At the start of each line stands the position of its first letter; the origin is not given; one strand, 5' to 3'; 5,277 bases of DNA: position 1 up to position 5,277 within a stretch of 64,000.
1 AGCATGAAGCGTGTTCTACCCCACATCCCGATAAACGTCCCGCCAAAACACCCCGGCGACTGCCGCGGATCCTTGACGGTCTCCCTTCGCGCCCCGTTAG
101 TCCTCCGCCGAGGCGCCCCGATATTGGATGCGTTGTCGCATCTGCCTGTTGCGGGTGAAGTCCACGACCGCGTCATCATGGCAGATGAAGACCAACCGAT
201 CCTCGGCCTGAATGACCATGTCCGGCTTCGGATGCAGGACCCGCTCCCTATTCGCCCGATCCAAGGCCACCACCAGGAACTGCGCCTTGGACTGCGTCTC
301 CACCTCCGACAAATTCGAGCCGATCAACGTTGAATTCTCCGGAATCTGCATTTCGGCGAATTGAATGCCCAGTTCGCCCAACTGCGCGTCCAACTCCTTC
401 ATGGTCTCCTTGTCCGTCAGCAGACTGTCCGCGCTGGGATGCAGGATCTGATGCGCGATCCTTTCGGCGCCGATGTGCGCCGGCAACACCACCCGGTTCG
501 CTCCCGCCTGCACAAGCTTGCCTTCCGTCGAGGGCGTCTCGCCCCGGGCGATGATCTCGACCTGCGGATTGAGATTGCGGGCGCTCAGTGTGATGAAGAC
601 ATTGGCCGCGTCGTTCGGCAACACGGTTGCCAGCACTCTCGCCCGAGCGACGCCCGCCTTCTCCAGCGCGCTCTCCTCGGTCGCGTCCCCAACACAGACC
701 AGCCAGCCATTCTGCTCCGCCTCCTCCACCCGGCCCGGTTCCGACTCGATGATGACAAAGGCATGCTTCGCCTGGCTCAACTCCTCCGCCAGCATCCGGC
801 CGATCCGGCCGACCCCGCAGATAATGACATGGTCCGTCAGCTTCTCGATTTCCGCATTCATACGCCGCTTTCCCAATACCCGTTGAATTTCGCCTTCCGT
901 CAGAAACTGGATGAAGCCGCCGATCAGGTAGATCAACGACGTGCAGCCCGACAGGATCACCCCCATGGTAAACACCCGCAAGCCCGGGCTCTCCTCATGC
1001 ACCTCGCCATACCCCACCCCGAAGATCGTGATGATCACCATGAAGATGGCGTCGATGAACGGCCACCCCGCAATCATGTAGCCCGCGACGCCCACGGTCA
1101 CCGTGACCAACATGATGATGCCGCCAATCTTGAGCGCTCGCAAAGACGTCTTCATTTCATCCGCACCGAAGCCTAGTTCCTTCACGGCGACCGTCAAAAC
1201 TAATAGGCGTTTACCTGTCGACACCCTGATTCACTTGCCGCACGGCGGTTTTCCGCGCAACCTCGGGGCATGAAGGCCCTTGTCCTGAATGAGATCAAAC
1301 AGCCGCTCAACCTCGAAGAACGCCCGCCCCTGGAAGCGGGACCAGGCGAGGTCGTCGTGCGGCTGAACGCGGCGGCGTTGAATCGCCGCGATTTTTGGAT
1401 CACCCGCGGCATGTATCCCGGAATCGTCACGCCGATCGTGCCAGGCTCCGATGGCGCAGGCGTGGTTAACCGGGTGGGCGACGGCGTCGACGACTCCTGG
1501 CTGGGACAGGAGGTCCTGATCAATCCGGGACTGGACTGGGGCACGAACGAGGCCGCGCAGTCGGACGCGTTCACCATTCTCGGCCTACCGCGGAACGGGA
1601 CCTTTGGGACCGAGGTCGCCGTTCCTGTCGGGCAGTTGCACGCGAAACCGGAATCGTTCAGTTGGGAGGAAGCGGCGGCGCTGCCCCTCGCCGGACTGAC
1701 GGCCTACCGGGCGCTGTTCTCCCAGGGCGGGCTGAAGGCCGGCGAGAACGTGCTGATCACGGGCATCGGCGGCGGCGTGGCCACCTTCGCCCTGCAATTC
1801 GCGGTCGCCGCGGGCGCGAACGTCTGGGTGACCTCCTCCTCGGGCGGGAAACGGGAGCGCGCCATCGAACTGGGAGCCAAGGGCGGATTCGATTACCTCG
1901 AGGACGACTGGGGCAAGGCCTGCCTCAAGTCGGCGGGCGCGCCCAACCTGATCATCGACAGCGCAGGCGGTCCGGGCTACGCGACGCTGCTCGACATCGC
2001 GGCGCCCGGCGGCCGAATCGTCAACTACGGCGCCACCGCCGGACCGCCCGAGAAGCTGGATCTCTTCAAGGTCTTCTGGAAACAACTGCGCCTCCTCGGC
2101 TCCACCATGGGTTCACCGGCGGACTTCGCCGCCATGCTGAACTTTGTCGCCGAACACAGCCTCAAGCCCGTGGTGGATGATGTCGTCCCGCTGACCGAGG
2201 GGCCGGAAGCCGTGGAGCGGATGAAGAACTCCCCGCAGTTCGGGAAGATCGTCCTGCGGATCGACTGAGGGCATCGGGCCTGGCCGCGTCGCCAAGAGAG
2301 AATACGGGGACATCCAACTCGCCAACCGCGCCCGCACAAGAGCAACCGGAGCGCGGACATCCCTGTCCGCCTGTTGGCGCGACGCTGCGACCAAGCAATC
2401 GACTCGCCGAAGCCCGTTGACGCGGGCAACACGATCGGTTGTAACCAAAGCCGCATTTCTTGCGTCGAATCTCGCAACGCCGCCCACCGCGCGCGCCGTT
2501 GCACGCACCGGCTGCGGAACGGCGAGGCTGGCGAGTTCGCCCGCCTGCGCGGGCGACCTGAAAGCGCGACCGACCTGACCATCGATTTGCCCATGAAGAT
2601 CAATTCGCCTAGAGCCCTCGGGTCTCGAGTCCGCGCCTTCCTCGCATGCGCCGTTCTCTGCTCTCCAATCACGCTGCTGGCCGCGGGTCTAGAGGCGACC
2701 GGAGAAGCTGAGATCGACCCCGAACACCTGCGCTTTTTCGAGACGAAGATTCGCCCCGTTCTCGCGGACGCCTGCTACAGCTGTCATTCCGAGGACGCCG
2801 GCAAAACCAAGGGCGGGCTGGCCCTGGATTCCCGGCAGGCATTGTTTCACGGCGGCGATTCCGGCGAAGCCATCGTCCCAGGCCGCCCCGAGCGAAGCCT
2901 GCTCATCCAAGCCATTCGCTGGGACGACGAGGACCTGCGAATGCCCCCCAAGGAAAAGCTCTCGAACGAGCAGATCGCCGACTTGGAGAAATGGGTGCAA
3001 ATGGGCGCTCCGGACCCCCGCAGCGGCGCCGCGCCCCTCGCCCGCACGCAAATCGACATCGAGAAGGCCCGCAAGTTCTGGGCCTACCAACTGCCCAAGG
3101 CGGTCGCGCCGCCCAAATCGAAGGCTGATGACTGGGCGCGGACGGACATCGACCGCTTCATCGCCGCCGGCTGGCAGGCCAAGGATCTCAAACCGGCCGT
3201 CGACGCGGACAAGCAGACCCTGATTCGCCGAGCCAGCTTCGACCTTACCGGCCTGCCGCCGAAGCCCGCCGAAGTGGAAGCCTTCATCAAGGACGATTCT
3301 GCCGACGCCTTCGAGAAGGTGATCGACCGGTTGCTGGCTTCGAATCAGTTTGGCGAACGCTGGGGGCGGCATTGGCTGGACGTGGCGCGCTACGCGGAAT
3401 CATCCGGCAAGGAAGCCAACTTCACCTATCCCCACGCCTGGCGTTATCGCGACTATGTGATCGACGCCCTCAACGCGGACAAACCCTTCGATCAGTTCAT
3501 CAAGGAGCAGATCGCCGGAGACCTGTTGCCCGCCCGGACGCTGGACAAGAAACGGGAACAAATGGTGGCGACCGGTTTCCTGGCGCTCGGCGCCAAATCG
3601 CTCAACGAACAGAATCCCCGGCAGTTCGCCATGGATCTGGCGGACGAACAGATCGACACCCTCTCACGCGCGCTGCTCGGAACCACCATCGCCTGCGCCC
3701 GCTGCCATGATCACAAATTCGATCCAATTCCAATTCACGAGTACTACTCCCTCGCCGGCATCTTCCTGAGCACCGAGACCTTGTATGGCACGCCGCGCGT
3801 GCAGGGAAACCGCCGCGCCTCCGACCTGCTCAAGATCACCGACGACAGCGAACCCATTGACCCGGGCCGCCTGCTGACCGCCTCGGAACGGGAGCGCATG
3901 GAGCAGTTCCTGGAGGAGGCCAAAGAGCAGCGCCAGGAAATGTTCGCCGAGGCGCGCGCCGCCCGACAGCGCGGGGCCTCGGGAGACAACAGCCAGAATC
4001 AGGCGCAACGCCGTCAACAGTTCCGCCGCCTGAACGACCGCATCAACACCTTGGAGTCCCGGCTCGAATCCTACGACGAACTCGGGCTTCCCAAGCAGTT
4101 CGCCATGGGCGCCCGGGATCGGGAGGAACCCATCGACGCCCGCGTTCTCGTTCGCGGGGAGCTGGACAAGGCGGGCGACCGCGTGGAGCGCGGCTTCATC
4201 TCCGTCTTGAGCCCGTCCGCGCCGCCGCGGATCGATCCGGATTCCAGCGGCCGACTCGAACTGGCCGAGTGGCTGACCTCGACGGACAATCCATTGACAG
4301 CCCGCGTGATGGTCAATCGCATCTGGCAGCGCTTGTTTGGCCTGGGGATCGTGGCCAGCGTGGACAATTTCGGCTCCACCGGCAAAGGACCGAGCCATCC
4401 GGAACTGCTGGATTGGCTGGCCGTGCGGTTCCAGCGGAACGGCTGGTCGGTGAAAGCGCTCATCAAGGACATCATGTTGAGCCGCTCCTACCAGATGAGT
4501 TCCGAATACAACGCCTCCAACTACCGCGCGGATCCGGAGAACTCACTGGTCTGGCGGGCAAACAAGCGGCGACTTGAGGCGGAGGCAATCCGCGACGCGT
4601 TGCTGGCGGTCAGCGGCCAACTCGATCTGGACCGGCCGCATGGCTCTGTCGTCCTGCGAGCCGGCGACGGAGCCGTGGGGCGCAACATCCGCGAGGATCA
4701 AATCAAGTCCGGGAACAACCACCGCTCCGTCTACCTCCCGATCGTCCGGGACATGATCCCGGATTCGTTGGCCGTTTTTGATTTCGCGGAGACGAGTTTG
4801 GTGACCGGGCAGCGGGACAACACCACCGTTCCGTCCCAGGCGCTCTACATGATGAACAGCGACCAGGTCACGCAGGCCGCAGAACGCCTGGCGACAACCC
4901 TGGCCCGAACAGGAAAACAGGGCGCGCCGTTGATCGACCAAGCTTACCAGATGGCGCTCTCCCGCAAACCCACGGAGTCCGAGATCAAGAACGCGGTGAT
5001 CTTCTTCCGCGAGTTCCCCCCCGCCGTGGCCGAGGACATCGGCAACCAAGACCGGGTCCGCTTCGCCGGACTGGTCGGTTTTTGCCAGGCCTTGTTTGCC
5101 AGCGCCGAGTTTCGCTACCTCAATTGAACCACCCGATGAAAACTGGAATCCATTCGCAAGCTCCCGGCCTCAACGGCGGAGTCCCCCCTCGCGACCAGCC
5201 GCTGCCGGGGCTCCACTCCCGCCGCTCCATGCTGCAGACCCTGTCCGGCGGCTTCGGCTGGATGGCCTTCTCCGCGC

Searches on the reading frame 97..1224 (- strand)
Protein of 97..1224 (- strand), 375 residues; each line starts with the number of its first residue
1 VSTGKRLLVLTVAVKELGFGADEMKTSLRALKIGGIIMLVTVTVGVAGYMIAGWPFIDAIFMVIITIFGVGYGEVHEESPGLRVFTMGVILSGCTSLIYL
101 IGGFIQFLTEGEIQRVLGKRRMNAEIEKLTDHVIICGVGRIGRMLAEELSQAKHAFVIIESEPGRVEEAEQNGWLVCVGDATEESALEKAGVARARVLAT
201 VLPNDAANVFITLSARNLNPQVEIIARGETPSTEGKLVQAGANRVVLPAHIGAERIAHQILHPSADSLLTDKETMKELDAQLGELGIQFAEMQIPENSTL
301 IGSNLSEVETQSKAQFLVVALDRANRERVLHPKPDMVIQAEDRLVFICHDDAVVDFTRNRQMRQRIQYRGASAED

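Call 62: search_protein_families(library=pfam, proteins=[window:97-1224:-], max_evalue=0.0001)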
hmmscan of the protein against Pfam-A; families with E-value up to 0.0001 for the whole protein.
window:97-1224:- (375 aa): 3 families
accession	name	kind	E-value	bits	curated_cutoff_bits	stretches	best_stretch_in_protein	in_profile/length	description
PF02254.24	TrkA_N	-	6.3e-35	120.4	23.8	1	133-248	1-116/116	TrkA-N domain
PF02080.26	TrkA_C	-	1.2e-11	44.7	27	1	290-356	2-66/71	TrkA-C domain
PF07885.22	Ion_trans_2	-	2.8e-11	43.6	22.5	1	37-109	2-78/79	Ion channel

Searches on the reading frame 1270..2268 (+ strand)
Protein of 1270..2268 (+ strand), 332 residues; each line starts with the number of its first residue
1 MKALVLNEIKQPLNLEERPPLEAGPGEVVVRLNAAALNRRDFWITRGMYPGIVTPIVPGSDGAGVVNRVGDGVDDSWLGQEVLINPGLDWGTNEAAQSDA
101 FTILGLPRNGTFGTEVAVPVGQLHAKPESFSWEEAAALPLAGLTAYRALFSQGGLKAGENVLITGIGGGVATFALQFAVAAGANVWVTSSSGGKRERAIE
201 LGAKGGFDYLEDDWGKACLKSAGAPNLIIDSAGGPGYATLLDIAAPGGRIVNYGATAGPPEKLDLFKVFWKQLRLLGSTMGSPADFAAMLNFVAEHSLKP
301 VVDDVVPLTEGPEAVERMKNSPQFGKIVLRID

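Call 62: search_protein_families(library=pfam, proteins=[window:1270-2268:+], max_evalue=0.0001)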
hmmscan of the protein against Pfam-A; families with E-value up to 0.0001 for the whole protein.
window:1270-2268:+ (332 aa): 3 families
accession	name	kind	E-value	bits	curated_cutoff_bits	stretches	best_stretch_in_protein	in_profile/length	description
PF00107.32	ADH_zinc_N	-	8.9e-23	81.1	31.8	1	169-294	1-128/129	Zinc-binding dehydrogenase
PF08240.17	ADH_N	-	9e-17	61.7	23.5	1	24-127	1-103/104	Alcohol dehydrogenase GroES-like domain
PF13602.12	ADH_zinc_N_2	-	1.1e-14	56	27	1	201-329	1-134/134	Zinc-binding dehydrogenase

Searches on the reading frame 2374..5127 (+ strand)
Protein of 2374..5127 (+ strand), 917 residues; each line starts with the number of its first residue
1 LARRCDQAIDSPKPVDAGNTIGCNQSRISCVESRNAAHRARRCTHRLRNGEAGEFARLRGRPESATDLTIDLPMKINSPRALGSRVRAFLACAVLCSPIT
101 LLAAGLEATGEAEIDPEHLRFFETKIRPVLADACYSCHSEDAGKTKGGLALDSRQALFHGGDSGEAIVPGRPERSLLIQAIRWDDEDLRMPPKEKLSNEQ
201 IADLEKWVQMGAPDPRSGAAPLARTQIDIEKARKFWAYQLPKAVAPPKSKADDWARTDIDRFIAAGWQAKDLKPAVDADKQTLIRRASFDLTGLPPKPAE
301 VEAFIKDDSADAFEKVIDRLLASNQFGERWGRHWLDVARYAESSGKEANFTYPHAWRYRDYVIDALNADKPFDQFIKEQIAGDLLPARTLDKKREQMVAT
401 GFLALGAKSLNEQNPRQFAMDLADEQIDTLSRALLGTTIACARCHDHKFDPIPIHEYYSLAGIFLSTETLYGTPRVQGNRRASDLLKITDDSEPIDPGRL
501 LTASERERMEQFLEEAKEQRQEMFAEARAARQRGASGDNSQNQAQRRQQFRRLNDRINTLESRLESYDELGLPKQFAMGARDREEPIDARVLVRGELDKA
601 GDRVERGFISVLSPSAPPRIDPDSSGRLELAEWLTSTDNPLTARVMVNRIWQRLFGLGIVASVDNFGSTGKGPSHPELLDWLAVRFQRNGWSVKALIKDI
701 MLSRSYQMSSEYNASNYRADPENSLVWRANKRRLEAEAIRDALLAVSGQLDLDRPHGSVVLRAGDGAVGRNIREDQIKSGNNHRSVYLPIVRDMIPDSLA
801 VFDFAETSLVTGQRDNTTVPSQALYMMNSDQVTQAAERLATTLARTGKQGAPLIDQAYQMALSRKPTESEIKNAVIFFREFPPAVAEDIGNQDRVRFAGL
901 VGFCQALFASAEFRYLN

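Call 62: search_protein_families(library=pfam, proteins=[window:2374-5127:+], max_evalue=0.0001)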
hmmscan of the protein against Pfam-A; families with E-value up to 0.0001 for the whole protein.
window:2374-5127:+ (917 aa): 4 families
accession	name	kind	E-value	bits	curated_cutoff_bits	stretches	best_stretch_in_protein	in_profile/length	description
PF07587.16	PSD1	-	3.7e-88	295.5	28.5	1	626-875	1-241/244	Protein of unknown function (DUF1553)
PF07583.16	PSCyt2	-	1.3e-83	280.6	29.8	1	259-468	2-208/209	Protein of unknown function (DUF1549)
PF07635.16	PSCyt1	-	8.2e-20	71.6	22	1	134-194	1-59/59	Planctomycete cytochrome C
PF00034.26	Cytochrom_C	-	8.9e-05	24.2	21.3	0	131-209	9-87/90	Cytochrome c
